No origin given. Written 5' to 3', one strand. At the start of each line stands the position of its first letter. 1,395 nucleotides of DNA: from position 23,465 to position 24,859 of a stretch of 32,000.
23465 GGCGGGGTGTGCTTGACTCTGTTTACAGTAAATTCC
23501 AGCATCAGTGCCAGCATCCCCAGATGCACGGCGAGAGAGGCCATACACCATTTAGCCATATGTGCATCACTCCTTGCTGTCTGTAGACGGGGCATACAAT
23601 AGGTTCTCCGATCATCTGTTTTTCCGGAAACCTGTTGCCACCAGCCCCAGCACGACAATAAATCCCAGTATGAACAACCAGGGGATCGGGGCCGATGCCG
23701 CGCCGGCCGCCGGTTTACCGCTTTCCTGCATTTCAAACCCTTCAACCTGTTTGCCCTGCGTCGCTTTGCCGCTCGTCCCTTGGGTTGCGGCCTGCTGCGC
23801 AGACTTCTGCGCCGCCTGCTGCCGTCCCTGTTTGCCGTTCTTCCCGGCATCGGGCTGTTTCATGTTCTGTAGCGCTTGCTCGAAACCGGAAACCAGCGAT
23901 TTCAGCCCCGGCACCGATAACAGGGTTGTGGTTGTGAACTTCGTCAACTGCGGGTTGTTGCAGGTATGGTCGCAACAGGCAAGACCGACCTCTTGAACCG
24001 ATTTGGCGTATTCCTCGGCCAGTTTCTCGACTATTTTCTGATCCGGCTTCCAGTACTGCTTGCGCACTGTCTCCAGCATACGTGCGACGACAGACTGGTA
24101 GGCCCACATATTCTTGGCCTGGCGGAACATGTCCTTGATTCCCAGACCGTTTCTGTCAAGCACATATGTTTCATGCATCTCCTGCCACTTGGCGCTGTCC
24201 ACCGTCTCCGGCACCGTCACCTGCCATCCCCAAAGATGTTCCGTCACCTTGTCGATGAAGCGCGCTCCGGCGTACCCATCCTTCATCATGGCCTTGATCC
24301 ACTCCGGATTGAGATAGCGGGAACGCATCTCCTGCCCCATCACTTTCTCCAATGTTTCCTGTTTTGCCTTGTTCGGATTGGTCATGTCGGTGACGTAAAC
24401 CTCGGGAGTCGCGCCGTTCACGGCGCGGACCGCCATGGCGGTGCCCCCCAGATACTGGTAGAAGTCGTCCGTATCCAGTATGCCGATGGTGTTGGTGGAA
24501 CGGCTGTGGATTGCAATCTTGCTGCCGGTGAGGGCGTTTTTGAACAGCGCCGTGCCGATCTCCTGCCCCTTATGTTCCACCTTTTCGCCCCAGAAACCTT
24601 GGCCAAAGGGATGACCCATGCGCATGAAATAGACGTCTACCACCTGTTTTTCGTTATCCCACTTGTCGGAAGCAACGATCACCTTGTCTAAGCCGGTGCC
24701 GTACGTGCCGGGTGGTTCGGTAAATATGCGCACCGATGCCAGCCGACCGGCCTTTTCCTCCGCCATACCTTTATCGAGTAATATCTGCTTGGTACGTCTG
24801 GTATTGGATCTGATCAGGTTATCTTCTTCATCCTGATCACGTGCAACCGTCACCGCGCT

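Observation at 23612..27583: The CobN-like protein appears to be exported and tail-anchored, so it would act outside the cytoplasm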

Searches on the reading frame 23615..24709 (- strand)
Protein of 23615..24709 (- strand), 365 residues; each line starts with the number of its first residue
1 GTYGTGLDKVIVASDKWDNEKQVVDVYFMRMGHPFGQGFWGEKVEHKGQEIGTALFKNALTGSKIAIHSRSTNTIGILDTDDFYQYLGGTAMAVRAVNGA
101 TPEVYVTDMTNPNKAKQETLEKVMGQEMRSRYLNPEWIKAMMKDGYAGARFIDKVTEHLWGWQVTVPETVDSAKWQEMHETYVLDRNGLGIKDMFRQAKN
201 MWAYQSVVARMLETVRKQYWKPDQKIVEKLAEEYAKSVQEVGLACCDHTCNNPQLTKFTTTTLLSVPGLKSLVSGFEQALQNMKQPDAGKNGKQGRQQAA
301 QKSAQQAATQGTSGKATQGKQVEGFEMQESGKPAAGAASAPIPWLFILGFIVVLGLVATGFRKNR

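Call 28: search_solved_structures(query=window:23615-24709:-, max_evalue=0.001, show_alignments=3)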
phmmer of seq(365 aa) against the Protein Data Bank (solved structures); distinct sequences matched with E-value up to 0.001: 10.
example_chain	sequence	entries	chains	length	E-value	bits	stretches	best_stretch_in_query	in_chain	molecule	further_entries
9d26_A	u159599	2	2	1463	2.9e-43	151.8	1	1-261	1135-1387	HmuS heme dechelatase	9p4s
9fpc_A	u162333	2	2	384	2e-23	86.6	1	1-224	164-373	Cobn protein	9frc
7c6o_A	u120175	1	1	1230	1.5e-22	83.6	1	1-221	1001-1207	Cobalamin biosynthesis protein CobN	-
9uk9_A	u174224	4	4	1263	1.6e-22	83.5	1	1-225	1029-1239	Cobaltochelatase subunit CobN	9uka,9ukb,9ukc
5ewu_A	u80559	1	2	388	3.9e-19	72.4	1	2-237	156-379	Magnesium-chelatase subunit ChlH, chloroplastic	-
6ys9_A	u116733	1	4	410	7.6e-18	68.2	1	3-237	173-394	Magnesium-protoporphyrin methyltransferase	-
4zhj_A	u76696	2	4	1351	3.9e-15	59.3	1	2-236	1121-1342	Mg-chelatase subunit ChlH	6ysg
6ytj_AAA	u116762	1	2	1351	3.9e-15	59.3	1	2-236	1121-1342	Mg-chelatase subunit ChlH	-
6ytn_AAA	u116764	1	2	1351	3.9e-15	59.3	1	2-236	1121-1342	Mg-chelatase subunit ChlH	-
6yt0_B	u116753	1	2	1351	4e-15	59.3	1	2-236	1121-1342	Mg-chelatase subunit ChlH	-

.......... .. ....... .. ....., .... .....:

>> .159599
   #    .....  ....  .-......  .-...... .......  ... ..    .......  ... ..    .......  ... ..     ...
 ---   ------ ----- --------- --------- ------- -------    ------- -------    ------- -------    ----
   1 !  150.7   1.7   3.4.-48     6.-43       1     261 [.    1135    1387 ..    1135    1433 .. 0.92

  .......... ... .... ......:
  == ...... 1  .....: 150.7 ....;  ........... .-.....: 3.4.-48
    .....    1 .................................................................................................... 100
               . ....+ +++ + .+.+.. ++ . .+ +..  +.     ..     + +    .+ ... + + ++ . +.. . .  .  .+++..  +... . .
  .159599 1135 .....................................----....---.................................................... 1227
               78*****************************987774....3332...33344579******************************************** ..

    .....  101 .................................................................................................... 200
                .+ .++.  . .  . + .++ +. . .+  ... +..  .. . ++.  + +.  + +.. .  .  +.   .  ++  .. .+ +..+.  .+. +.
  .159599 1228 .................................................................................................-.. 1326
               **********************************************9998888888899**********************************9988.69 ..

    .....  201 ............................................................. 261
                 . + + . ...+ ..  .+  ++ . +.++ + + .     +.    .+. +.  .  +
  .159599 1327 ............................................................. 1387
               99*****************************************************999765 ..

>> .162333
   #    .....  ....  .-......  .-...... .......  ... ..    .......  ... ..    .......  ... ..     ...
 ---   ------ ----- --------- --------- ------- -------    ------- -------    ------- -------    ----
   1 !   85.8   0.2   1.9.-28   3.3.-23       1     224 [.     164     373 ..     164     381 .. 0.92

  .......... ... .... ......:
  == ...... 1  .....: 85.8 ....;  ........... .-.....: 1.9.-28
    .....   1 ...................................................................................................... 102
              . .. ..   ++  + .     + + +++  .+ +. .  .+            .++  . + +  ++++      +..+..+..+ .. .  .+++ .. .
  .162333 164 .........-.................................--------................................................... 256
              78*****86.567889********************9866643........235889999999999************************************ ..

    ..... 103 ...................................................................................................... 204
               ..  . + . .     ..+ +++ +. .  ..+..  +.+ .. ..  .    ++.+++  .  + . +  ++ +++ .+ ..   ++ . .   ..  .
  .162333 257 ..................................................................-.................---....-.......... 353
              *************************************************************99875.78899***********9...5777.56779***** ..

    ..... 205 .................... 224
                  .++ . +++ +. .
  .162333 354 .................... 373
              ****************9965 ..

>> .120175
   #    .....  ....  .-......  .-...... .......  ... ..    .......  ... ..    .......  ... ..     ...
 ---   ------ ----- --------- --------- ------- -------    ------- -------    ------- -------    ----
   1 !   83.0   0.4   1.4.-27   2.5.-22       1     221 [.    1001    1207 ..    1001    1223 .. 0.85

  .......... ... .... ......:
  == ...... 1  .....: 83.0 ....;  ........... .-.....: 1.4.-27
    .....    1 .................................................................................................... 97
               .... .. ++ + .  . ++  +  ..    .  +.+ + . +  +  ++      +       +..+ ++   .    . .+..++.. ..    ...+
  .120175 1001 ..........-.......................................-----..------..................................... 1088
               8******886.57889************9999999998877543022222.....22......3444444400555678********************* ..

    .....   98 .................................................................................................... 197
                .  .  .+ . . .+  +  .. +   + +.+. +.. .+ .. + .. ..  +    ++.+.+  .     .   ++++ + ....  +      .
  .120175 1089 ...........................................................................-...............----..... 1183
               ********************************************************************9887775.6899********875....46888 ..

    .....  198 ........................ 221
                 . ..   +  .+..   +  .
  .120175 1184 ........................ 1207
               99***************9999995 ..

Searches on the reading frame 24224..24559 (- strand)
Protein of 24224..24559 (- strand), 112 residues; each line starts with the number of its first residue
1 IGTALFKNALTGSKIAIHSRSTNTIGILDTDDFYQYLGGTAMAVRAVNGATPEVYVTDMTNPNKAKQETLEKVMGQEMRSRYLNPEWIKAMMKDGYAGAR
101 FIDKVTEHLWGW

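Call 49: search_solved_structures(query=window:24224-24559:-, max_evalue=0.01, show_alignments=5)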
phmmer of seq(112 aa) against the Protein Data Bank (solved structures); distinct sequences matched with E-value up to 0.01: 10.
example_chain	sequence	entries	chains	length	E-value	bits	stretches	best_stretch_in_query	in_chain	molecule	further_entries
9d26_A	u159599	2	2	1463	2e-17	66.7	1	6-112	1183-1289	HmuS heme dechelatase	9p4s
9fpc_A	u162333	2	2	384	1.6e-16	63.8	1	10-110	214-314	Cobn protein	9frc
9uk9_A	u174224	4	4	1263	1.6e-15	60.6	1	11-110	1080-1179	Cobaltochelatase subunit CobN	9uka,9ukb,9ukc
7c6o_A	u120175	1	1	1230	2.7e-15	59.8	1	14-112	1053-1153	Cobalamin biosynthesis protein CobN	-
6ys9_A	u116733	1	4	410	5.2e-09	39.6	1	5-112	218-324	Magnesium-protoporphyrin methyltransferase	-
5ewu_A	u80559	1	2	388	3e-08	37.2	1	5-112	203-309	Magnesium-chelatase subunit ChlH, chloroplastic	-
4zhj_A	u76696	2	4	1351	3.1e-07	33.9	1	5-112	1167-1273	Mg-chelatase subunit ChlH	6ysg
6ytj_AAA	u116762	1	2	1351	3.1e-07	33.9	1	5-112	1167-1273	Mg-chelatase subunit ChlH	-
6ytn_AAA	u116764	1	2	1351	3.2e-07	33.9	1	5-112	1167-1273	Mg-chelatase subunit ChlH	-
6yt0_B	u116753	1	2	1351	3.4e-07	33.8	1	5-112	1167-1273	Mg-chelatase subunit ChlH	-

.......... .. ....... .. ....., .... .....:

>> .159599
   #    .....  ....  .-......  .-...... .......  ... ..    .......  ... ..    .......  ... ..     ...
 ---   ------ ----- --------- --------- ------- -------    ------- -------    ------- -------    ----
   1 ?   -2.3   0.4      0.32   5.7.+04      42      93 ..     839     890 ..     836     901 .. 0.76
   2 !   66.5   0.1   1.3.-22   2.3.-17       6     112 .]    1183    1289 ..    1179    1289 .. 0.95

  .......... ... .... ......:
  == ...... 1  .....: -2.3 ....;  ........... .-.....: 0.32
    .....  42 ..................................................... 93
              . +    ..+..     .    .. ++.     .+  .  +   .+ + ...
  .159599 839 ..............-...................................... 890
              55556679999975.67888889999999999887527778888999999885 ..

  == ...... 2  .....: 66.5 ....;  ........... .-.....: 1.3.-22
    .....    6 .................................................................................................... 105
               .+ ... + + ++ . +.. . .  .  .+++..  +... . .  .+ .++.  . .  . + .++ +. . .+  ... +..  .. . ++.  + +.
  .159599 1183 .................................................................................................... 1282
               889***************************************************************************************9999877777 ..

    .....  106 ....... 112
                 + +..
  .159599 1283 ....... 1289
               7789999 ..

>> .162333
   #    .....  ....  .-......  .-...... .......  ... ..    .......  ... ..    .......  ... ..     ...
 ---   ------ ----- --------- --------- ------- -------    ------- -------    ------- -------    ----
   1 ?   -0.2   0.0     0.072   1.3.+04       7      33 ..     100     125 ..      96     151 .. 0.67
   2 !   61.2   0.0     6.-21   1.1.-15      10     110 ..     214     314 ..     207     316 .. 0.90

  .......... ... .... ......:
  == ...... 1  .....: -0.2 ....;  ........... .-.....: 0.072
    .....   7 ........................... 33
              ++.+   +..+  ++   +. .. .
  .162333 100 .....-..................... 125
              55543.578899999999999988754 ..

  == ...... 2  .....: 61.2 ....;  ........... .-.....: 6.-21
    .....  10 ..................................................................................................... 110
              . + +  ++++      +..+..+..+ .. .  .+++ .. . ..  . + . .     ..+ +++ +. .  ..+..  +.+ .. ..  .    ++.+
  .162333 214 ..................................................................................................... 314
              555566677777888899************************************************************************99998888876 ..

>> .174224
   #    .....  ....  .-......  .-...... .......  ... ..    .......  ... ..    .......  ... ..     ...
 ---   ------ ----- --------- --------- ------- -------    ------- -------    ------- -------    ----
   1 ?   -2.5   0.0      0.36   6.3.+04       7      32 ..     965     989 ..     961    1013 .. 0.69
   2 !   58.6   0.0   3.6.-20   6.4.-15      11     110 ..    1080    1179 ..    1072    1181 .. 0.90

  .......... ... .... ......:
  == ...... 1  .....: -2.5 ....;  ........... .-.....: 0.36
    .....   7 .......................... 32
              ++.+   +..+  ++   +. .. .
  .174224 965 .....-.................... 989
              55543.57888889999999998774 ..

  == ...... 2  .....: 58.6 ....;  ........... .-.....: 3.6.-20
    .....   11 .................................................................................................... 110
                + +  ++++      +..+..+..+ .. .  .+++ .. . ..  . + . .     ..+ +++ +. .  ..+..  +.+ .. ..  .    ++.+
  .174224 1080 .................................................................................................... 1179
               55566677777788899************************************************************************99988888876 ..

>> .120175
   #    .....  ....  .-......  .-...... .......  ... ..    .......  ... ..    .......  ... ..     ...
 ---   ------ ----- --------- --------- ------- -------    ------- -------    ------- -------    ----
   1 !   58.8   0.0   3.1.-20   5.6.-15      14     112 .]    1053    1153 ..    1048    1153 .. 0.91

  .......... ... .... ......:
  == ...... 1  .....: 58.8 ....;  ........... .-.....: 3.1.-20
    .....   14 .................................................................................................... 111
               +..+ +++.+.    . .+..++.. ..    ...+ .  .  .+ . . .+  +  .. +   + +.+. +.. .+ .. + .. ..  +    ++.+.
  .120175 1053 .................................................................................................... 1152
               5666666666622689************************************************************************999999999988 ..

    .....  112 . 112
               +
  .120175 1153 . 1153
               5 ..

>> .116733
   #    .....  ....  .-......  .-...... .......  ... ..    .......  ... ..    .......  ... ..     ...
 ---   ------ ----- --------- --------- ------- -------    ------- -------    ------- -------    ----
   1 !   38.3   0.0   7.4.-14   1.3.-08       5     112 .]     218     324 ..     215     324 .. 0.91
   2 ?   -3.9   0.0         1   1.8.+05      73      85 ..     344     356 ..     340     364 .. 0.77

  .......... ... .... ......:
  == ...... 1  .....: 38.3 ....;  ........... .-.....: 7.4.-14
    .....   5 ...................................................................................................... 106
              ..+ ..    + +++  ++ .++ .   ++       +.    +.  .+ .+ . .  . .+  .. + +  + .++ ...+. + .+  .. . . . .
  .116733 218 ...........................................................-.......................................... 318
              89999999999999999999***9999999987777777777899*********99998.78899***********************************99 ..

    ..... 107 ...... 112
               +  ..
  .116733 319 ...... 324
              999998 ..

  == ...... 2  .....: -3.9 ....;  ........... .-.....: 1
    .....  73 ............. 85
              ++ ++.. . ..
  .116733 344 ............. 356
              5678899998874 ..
